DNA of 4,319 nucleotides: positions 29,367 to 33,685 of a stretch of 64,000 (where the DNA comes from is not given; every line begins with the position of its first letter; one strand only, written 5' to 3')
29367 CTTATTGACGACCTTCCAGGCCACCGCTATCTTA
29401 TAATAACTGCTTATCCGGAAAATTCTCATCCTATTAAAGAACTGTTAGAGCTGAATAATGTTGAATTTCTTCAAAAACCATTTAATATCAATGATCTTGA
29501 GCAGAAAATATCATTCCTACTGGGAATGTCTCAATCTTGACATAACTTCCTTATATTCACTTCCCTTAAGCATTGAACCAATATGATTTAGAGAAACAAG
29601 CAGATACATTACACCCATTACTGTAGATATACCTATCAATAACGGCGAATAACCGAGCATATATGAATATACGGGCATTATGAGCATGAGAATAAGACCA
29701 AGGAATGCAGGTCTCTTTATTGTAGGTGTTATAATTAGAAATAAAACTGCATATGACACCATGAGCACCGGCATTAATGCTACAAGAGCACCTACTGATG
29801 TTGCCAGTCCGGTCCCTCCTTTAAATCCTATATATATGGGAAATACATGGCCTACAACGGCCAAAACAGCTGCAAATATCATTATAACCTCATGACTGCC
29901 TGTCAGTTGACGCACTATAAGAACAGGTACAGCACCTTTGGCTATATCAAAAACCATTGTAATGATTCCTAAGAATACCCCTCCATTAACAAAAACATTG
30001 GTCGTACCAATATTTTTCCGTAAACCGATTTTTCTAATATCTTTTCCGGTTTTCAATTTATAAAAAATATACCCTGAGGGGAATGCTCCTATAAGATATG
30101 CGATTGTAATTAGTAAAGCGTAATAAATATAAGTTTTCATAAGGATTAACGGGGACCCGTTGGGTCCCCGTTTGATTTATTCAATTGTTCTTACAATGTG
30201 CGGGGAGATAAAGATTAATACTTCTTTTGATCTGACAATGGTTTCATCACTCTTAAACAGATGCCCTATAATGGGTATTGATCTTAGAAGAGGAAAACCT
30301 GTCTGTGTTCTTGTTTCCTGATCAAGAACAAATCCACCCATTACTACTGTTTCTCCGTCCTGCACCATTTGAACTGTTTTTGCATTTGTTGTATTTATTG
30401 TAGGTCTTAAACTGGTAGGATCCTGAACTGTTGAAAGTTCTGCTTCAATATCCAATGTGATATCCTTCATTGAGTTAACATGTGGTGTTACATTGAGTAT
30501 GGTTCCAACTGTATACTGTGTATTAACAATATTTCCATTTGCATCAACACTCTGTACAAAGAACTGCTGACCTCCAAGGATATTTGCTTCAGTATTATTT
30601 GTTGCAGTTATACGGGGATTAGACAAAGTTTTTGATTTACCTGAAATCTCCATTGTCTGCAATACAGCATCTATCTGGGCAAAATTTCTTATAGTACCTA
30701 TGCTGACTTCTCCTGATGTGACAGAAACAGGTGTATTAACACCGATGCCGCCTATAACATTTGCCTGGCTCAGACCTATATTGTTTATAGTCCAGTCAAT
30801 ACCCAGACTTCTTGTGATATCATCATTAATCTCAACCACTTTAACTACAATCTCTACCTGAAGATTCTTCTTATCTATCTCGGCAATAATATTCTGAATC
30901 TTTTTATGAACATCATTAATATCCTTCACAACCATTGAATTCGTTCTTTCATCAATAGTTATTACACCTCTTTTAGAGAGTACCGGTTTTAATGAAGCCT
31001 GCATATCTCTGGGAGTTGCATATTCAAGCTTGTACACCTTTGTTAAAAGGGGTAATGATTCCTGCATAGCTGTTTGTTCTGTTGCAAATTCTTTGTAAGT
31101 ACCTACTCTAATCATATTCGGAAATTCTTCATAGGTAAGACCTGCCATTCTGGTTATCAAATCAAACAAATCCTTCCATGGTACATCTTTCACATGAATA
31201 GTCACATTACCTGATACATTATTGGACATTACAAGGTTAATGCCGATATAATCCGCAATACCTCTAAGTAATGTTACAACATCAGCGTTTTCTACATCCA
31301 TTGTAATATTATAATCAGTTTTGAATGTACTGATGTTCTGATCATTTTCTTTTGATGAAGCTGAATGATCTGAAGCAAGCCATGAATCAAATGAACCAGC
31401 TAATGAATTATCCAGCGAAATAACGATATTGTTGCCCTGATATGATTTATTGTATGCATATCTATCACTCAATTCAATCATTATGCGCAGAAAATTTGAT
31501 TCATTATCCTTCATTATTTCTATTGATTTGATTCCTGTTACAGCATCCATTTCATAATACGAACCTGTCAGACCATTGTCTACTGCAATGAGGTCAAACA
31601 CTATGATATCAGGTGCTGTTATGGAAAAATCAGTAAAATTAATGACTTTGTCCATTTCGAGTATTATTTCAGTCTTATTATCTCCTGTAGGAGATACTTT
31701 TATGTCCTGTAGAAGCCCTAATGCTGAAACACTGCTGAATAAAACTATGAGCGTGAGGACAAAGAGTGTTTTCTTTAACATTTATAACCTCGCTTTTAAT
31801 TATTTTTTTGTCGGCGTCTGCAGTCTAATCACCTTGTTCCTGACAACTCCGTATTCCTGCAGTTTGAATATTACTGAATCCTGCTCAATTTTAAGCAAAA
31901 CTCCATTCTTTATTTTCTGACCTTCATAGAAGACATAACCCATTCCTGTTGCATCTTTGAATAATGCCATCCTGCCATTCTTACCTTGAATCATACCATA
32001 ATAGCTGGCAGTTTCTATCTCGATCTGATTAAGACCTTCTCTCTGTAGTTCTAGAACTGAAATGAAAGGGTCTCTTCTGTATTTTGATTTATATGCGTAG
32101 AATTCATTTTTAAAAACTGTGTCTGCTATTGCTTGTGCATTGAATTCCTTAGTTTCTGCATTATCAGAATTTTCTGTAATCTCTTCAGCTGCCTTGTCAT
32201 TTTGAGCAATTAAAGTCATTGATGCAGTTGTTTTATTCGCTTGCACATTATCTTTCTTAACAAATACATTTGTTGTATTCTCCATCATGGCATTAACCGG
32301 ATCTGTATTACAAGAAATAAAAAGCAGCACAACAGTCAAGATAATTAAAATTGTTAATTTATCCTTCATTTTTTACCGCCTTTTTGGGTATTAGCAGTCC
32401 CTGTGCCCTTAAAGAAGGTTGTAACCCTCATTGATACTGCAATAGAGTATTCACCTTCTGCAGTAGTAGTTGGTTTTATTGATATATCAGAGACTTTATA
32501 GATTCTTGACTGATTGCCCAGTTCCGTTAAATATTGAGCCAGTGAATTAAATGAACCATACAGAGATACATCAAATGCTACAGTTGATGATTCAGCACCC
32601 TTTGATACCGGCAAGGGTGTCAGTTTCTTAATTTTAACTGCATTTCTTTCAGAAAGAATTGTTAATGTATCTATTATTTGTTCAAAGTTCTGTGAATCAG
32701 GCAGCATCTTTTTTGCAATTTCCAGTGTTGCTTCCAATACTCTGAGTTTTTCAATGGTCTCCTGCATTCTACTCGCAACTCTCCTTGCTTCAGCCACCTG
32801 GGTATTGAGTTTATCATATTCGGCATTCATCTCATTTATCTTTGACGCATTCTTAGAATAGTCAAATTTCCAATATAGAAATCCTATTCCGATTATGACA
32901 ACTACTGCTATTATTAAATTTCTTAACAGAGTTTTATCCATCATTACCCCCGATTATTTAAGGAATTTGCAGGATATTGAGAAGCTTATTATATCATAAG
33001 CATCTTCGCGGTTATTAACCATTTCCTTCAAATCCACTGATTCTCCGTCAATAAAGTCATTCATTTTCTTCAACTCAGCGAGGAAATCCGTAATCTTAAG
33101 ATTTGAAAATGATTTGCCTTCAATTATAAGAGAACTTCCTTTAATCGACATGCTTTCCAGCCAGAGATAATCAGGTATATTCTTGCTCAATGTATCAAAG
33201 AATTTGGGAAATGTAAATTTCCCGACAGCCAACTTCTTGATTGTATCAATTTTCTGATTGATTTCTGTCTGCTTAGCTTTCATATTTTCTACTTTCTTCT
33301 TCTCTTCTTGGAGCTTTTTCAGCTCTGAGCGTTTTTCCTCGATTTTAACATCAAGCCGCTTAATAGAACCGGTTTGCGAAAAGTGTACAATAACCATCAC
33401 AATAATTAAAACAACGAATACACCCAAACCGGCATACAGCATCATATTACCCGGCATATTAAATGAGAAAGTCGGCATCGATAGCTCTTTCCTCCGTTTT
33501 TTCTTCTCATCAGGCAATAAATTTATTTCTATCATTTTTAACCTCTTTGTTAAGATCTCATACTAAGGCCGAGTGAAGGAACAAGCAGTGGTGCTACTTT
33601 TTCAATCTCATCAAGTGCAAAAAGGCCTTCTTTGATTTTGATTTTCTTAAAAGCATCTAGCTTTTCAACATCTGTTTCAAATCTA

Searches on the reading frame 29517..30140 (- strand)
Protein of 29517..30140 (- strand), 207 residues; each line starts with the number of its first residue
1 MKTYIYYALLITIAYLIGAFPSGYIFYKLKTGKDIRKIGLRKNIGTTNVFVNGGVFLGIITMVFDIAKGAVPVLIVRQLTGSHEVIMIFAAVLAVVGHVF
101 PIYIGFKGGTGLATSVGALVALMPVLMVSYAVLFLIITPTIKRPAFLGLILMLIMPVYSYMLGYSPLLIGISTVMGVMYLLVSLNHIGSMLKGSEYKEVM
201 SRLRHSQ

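Call 24: search_protein_families(library=pfam, proteins=[window:29517-30140:-], max_evalue=0.0001)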
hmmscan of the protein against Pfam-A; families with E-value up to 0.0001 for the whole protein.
window:29517-30140:- (207 aa): 1 family
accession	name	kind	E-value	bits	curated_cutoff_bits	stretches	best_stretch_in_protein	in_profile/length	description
PF02660.20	G3P_acyltransf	-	4e-34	118.5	24.1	1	13-187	1-158/164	Glycerol-3-phosphate acyltransferase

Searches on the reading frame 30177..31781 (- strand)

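Call 24: search_protein_families(library=pfam, proteins=[window:30177-31781:-], max_evalue=0.0001)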
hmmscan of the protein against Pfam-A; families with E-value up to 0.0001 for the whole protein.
window:30177-31781:- (534 aa): 4 families
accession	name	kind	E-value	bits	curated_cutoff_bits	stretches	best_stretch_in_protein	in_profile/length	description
PF00263.26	Secretin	-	3.3e-39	134.6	27.5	1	378-531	3-169/169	Bacterial type II and III secretion system protein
PF03958.22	Secretin_N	-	4.4e-14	52.9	28.2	1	247-305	1-66/69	Bacterial type II/III secretion system short domain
PF11741.13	AMIN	-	7.7e-07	29.6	20.5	1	26-115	1-93/101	AMIN domain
PF07660.19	STN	-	3.2e-05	24.1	28.4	0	182-225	2-48/52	Secretin and TonB N terminus short domain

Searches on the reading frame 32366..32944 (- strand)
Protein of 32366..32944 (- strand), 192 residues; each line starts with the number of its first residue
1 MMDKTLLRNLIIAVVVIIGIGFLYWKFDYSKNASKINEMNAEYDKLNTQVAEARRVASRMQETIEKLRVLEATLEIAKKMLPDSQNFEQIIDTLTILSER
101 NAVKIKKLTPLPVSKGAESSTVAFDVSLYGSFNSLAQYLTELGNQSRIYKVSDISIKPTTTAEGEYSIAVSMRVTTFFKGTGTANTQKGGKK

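Call 24: search_protein_families(library=pfam, proteins=[window:32366-32944:-], max_evalue=0.0001)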
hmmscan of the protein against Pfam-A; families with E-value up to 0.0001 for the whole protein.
window:32366-32944:- (192 aa): 2 families
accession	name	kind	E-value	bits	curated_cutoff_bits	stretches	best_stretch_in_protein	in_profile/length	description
PF04350.18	PilO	-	6.3e-16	59.3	22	1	37-177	2-141/145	Pilus assembly protein, PilO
PF10741.14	T2SSM_b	-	1.9e-05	24.9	21.7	1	82-176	11-109/111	Type II secretion system (T2SS), protein M subtype b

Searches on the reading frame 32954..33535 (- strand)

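Call 24: search_protein_families(library=pfam, proteins=[window:32954-33535:-], max_evalue=0.0001)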
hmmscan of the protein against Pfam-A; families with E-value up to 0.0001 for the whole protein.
window:32954-33535:- (193 aa): 1 family
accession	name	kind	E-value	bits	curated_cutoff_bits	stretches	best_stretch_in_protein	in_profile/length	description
PF05137.18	PilN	-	2.9e-14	53.3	22.8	1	112-190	2-77/78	Fimbrial assembly protein (PilN)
